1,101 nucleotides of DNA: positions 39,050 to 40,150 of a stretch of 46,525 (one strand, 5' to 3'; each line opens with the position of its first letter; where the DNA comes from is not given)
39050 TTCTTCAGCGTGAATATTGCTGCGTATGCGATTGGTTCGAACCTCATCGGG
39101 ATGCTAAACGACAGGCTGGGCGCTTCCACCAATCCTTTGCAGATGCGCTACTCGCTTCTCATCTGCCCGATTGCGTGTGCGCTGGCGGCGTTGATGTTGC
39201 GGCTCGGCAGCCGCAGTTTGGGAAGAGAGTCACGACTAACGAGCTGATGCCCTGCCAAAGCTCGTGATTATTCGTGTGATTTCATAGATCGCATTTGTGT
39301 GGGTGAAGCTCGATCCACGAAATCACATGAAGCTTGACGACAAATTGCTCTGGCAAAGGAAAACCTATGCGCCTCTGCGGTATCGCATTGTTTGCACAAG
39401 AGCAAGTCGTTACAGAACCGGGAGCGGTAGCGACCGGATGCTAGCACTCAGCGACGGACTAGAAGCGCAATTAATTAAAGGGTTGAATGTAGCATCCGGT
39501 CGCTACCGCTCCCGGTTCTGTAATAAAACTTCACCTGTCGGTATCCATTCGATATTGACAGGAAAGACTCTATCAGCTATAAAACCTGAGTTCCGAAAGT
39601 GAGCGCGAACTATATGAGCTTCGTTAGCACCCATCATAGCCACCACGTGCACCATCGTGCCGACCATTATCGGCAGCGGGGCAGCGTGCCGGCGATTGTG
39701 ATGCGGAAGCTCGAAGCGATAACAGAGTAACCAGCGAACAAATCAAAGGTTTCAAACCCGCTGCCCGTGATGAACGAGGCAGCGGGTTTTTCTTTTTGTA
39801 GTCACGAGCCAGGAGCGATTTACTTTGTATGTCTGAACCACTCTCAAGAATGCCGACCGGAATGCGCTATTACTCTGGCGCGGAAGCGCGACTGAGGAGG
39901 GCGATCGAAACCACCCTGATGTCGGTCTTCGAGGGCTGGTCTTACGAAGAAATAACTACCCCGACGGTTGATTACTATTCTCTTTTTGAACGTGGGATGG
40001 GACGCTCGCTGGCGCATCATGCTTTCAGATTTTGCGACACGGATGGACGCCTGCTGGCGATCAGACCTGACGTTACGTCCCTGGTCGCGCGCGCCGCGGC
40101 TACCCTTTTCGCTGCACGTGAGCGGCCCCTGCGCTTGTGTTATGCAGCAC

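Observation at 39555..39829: Candidate leader-peptide attenuator in front of hisZGDC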

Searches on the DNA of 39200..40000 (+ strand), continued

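Call 58: search_with_rna_model(model_id=R1, sources=[window, L001, L002, L003, L004, L005, L006, L007, L009, L010, L011, L012, L014, L015, L016, L017, L019, L020, L021, L022, L023, L024, L025, L026, L027, L028, L029, L030, L031, L032, L033, L034, L035, L037, L038, L039, L040, L041, L042, L043, L044, L045, L046, L047, L048, L049, L050, L051, L052, L053, L054, L055, L056, L057, L058, L059, L060, L061, L062, L063, L064, L065, L066, L067, L068, L069, L070, L071, L072, L073, L074, L075, L076, L077, L078, L079, L080], max_evalue=1e-14, make_alignment=true)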
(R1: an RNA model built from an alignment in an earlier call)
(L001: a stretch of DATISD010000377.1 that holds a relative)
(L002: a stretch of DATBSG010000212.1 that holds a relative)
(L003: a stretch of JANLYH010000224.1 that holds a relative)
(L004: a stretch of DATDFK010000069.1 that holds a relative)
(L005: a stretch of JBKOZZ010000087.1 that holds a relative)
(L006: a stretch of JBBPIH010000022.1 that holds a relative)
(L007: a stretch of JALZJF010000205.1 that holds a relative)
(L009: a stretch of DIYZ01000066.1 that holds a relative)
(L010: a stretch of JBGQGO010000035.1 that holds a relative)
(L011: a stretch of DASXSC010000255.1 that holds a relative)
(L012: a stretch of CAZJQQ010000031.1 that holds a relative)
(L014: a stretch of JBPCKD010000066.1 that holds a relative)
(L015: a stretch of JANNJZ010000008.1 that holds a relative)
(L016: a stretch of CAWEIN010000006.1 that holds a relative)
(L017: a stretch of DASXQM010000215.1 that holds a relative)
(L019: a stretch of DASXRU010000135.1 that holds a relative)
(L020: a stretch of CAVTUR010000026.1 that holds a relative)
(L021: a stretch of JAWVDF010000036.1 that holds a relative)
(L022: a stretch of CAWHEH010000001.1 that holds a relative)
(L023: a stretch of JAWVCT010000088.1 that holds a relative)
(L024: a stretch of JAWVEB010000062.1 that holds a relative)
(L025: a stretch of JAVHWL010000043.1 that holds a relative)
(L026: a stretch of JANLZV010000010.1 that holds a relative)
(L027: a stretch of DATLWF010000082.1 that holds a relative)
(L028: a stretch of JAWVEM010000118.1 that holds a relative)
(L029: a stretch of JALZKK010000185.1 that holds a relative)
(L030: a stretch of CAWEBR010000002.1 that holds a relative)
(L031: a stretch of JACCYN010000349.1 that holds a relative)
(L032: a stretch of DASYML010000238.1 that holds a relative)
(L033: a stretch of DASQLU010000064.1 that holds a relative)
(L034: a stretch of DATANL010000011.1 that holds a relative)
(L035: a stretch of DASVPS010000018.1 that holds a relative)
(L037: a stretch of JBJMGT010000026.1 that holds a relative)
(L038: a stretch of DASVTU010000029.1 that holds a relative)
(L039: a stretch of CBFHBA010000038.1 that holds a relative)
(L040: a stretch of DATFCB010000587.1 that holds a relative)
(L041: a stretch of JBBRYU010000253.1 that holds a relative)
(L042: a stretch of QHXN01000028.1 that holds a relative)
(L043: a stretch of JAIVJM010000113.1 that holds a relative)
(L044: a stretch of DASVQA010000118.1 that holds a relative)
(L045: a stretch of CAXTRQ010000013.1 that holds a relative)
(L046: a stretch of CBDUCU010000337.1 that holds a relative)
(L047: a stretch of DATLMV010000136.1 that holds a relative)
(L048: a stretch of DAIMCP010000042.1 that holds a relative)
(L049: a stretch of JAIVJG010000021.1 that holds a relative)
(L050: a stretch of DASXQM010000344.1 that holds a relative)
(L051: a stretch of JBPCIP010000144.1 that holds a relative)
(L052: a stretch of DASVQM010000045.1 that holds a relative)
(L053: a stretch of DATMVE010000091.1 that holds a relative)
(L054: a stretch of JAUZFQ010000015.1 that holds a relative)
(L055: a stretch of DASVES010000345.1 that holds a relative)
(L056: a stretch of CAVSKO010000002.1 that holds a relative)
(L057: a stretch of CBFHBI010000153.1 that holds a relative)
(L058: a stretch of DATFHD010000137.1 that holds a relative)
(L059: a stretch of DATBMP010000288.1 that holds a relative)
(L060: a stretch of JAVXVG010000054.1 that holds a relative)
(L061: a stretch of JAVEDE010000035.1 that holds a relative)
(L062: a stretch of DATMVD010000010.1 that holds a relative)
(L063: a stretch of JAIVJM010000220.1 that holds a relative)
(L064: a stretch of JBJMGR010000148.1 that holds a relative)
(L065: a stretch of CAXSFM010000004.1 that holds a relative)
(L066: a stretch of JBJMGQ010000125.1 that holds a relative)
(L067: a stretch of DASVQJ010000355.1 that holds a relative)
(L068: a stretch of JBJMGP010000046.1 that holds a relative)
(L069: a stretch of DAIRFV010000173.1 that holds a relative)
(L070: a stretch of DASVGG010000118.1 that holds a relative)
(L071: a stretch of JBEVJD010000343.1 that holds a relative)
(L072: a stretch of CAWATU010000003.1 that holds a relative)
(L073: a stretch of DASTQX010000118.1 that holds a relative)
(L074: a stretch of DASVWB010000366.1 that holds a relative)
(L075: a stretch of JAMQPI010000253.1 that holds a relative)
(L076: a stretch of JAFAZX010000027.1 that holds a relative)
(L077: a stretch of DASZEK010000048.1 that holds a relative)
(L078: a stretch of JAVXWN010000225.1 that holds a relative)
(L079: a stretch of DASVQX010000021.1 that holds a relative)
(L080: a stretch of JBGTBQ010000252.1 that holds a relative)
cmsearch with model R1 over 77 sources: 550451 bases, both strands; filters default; matches with E-value up to 1e-14: 77.
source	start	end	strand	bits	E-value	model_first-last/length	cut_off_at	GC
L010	2796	2976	+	163.9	1.5e-49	1-193/193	no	0.55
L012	2797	2975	+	162.7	3.3e-49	1-193/193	no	0.58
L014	2693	2874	+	159.7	3e-48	1-193/193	no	0.52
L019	2568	2747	+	158.7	6e-48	1-193/193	no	0.56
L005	2553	2743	+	156.7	2.6e-47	1-193/193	no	0.51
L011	1524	1714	+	156.4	3.2e-47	1-193/193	no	0.53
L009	2439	2619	+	155.3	6.9e-47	1-193/193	no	0.51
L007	2711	2902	+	155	8.8e-47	1-193/193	no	0.54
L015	2549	2728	+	152.6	4.9e-46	1-193/193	no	0.55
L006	2798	2977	+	152.3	6.2e-46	1-193/193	no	0.57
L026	2785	2970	+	150.8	1.9e-45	1-193/193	no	0.47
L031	2748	2947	+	148.7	8.8e-45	1-193/193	no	0.5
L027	2792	2974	+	148.1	1.3e-44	1-193/193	no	0.56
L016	2792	2980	+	147.7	1.7e-44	1-193/193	no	0.56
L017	2766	2943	+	146.6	3.8e-44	1-193/193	no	0.54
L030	2781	2969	+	146.6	3.9e-44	1-193/193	no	0.48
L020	2438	2616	+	144.9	1.4e-43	1-193/193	no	0.57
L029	2035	2235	+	141.4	1.6e-42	1-193/193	no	0.55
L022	2788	2980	+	140.5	3.1e-42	1-193/193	no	0.52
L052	2749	2950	+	140.3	3.6e-42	1-193/193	no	0.54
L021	2681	2868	+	139.8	5.1e-42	1-193/193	no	0.51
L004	2744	2948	+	139.3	7.5e-42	1-193/193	no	0.57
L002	2789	2971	+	138.7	1.2e-41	1-193/193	no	0.5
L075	2814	2987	+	137.3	3.3e-41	1-193/193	no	0.52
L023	2813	2972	+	136.9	4.2e-41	1-193/193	no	0.52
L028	2814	2972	+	136.3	6.8e-41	1-193/193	no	0.52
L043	2441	2635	+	133.2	6.4e-40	1-193/193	no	0.61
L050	2806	2980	+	128.1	2.4e-38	1-193/193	no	0.47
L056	2787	2979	+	128.1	2.5e-38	1-193/193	no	0.53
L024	2817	2974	+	127.9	2.9e-38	1-193/193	no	0.51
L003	2782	2969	+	125.2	1.9e-37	1-193/193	no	0.54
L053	2785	2981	+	124.7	2.9e-37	1-193/193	no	0.55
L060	2745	2945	+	124.5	3.3e-37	1-193/193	no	0.55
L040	2784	2980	+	122.2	1.7e-36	1-193/193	no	0.55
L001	1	170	+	121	4e-36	18-193/193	5'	0.53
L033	2766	2966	+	120.6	5.6e-36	1-193/193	no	0.52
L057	805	978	+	120.4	6.4e-36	1-193/193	no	0.48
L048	2794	2967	+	120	8.9e-36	1-193/193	no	0.52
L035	2768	2965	+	119.7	1.1e-35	1-193/193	no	0.53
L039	2801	2990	+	118.9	1.9e-35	1-193/193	no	0.53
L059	1715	1890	+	118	3.6e-35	1-193/193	no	0.52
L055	2734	2927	+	116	1.6e-34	1-193/193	no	0.58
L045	2796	2991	+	113.7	8.3e-34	1-193/193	no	0.49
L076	2728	2920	+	113.4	1e-33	1-193/193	no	0.62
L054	2770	2966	+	113.2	1.1e-33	1-193/193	no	0.54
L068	2796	2989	+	112.4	2.2e-33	1-193/193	no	0.64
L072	2794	2991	+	111.8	3.2e-33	1-193/193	no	0.58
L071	2701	2891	+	111.7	3.4e-33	1-193/193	no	0.63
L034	917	1104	+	110.5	8e-33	1-193/193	no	0.5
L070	2792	2985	+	109.5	1.7e-32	1-193/193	no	0.63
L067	2801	2989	+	108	4.9e-32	1-193/193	no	0.6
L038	2768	2960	+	106.5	1.4e-31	1-193/193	no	0.51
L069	2687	2881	+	106.5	1.5e-31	1-193/193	no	0.64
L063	2652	2851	+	103.9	9.4e-31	1-193/193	no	0.58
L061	2772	2966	+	102.9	2e-30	1-193/193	no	0.56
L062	2802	2991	+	102.7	2.2e-30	1-193/193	no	0.67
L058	2798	2985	+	100.2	1.4e-29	1-193/193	no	0.61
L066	2805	3002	+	98.9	3.6e-29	1-193/193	no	0.63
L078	2471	2664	+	96.9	1.5e-28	1-193/193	no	0.56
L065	2756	2953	+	96.4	2.3e-28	1-193/193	no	0.49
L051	2769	2970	+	93.4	2e-27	1-193/193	no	0.56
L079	2794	2987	+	93.1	2.4e-27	1-193/193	no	0.63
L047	2680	2873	+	92.6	3.4e-27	1-193/193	no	0.59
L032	2740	2935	+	92.5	3.6e-27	1-193/193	no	0.52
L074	97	276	+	88.1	8.7e-26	1-193/193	no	0.66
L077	2816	2997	+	86.1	3.7e-25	1-193/193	no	0.63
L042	2734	2918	+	85.5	5.8e-25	1-193/193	no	0.61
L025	2784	2968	+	85.3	6.8e-25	1-193/193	no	0.51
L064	2678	2866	+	82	7.5e-24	1-193/193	no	0.63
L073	2201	2399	+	80.3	2.6e-23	1-193/193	no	0.6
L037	2743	2923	+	76.8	3.2e-22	1-193/193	no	0.57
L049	552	755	+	76.5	3.9e-22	1-193/193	no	0.49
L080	2726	2906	+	75.4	8.8e-22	1-193/193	no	0.61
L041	1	153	+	62.9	7.4e-18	47-193/193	5'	0.62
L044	1323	1497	+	61.4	2.1e-17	1-193/193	no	0.64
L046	1652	1826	+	60.2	5.2e-17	1-193/193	no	0.54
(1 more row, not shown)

Alignment A5: 77 matches aligned to the model, 267 columns, each read 5' to 3' on its own strand. Consensus structure (alignment columns), stored with it:
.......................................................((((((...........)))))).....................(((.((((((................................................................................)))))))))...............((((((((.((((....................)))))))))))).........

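Call 64: search_with_rna_model(model_id=R1, sources=[L081, L082, L083, L084, L085, L086, L087, L088, L089, L090, L091, L092, L093, L094, L095, L096, L097, L098, L099, L100, L101, L102, L103, L104, L105, L106, L107, L108, L109, L110, L111, L112, L113, L114, L115, L116, L117, L118, L119, L120, L121, L122, L123, L124, L125, L126, L127, L128, L129, L130, L131, L132, L133, L134, L135, L136, L137, L138, L139, L140, L141, L142, L143, L144, L145, L146, L147, L148, L149, L150, L151, L152, L153, L154, L155, L156, L157, L158, L159, L160], max_evalue=0.000001)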
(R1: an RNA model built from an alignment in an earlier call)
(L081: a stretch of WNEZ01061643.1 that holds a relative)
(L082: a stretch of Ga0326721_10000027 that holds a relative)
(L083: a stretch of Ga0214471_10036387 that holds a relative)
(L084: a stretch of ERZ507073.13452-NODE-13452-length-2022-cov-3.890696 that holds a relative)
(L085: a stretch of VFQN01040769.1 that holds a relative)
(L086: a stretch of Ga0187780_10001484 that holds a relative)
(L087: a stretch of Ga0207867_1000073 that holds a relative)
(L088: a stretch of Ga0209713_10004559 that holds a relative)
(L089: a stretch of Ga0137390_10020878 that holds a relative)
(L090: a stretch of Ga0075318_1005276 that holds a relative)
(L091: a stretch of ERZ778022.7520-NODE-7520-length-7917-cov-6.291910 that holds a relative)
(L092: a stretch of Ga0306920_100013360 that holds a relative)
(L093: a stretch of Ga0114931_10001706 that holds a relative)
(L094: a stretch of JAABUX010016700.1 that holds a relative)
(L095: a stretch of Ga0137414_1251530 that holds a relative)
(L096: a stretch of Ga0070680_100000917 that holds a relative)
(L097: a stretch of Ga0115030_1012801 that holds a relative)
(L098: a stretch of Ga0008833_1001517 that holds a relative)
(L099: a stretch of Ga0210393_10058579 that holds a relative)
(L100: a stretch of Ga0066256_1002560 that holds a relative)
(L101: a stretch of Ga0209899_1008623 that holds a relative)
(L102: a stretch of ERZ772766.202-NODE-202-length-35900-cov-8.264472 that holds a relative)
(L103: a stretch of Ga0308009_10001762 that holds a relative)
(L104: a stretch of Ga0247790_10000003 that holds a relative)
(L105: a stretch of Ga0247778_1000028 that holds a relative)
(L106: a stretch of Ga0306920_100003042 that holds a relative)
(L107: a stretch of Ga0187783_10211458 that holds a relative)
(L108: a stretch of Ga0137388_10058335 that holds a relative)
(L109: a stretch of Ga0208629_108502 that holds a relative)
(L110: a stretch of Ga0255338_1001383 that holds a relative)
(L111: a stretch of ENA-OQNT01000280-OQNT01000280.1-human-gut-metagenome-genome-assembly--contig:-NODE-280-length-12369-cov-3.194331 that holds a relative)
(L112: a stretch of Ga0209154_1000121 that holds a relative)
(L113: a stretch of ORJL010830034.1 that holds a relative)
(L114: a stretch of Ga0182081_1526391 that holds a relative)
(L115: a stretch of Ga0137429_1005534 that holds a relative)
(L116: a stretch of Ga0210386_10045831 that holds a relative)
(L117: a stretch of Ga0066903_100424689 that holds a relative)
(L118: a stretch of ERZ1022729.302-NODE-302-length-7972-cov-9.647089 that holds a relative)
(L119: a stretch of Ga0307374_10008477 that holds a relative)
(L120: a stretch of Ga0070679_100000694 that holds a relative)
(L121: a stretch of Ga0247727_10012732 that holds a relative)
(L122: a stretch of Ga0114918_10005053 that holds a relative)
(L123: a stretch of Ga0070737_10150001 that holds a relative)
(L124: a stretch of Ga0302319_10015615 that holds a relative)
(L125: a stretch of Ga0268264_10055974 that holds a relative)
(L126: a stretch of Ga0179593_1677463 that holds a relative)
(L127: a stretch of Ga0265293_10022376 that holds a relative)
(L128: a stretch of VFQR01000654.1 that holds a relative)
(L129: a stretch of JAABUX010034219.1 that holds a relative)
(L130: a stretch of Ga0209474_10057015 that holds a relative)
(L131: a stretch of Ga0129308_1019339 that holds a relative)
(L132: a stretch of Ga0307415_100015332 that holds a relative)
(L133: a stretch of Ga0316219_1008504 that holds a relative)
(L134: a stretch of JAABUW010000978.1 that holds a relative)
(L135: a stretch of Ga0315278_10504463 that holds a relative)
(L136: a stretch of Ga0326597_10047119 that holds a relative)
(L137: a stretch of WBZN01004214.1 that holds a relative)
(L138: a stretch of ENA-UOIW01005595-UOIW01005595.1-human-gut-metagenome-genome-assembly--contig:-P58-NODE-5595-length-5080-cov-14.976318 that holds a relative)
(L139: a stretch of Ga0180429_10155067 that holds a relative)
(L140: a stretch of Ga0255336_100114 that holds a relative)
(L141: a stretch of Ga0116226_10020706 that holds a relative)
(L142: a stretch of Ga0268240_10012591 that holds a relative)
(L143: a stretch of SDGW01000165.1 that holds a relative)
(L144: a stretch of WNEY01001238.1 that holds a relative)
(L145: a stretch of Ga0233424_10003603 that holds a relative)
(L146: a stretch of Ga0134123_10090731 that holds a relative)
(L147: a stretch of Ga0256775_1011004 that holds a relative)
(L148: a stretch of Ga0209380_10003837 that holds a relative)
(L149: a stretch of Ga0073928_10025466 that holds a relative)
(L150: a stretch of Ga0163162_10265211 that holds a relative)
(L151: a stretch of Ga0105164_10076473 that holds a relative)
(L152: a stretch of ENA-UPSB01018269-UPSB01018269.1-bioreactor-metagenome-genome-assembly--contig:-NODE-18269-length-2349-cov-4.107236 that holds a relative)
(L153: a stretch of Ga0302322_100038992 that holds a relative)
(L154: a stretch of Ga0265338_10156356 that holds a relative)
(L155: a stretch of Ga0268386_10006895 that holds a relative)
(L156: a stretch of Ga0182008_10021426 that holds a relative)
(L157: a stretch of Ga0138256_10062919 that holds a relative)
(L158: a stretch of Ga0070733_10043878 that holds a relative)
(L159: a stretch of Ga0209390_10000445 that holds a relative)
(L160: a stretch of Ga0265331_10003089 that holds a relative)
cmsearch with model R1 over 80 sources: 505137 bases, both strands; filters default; matches with E-value up to 0.000001: 0.
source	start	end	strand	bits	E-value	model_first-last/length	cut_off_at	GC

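Call 66: search_with_rna_model(model_id=R1, sources=[L161, L162, L163, L164, L165, L166, L167, L168, L169, L170, L171, L172, L173, L174, L175, L176, L177, L178, L179, L180, L181, L182, L183, L184, L185, L186, L187, L188, L189, L190, L191, L192, L193, L194, L195, L196, L197, L198, L199, L200], max_evalue=0.000001)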
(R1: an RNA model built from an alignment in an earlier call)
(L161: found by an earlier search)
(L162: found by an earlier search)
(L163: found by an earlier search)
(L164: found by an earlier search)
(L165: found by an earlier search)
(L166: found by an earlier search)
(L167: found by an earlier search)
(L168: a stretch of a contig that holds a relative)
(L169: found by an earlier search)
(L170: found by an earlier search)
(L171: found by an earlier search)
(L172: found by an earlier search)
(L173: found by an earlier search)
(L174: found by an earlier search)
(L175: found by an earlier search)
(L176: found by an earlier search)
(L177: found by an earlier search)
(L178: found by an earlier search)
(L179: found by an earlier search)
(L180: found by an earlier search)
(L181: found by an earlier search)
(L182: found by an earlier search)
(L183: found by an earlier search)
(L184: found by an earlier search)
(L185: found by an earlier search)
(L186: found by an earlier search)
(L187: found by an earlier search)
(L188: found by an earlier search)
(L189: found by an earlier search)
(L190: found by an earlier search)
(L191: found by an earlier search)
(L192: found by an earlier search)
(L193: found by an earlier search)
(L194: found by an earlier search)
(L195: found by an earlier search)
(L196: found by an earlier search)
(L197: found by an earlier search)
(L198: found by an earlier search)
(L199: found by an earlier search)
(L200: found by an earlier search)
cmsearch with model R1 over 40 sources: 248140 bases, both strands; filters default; matches with E-value up to 0.000001: 1.
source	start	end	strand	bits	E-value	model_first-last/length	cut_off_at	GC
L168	2199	2379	-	126.5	3.5e-38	1-193/193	no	0.48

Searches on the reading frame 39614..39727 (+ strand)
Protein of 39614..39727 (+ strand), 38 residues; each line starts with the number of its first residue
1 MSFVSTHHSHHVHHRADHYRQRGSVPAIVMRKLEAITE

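Call 29: search_protein_families(library=pfam, proteins=[window:39614-39727:+], max_evalue=10)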
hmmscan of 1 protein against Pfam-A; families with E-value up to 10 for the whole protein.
seq(38 aa): 0 families

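Call 30: search_protein_families(library=ncbifam, proteins=[window:39614-39727:+], max_evalue=10)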
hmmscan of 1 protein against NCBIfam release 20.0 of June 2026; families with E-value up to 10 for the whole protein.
seq(38 aa): 0 families
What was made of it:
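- On Pfam/NCBIfam his operon leader peptide families: There were no Pfam or NCBIfam hits at E <= 10 (calls 29, 30).
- The peptide matches no Pfam or NCBIfam family (calls 29, 30).
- Tried and rejected: Pfam and NCBIfam scans of the peptide were empty (calls 29, 30).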

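Call 52: list_cluster_members(proteins=[window:39614-39727:+, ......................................, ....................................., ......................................, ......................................, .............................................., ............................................, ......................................, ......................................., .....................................])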
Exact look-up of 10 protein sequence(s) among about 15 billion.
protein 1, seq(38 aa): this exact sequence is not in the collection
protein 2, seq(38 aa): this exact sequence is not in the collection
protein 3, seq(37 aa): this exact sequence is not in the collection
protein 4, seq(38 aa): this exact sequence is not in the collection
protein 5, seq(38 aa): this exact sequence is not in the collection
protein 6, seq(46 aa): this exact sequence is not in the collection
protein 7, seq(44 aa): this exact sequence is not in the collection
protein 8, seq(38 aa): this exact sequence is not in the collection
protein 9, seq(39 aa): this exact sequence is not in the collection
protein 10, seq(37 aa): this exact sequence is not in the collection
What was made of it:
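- On Pfam/NCBIfam his operon leader peptide families: Ten leader peptides are absent from a collection of 15 billion predicted proteins (call 52).
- Tried and rejected: An exact look-up of 10 leader peptides found none in the protein collection (call 52).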
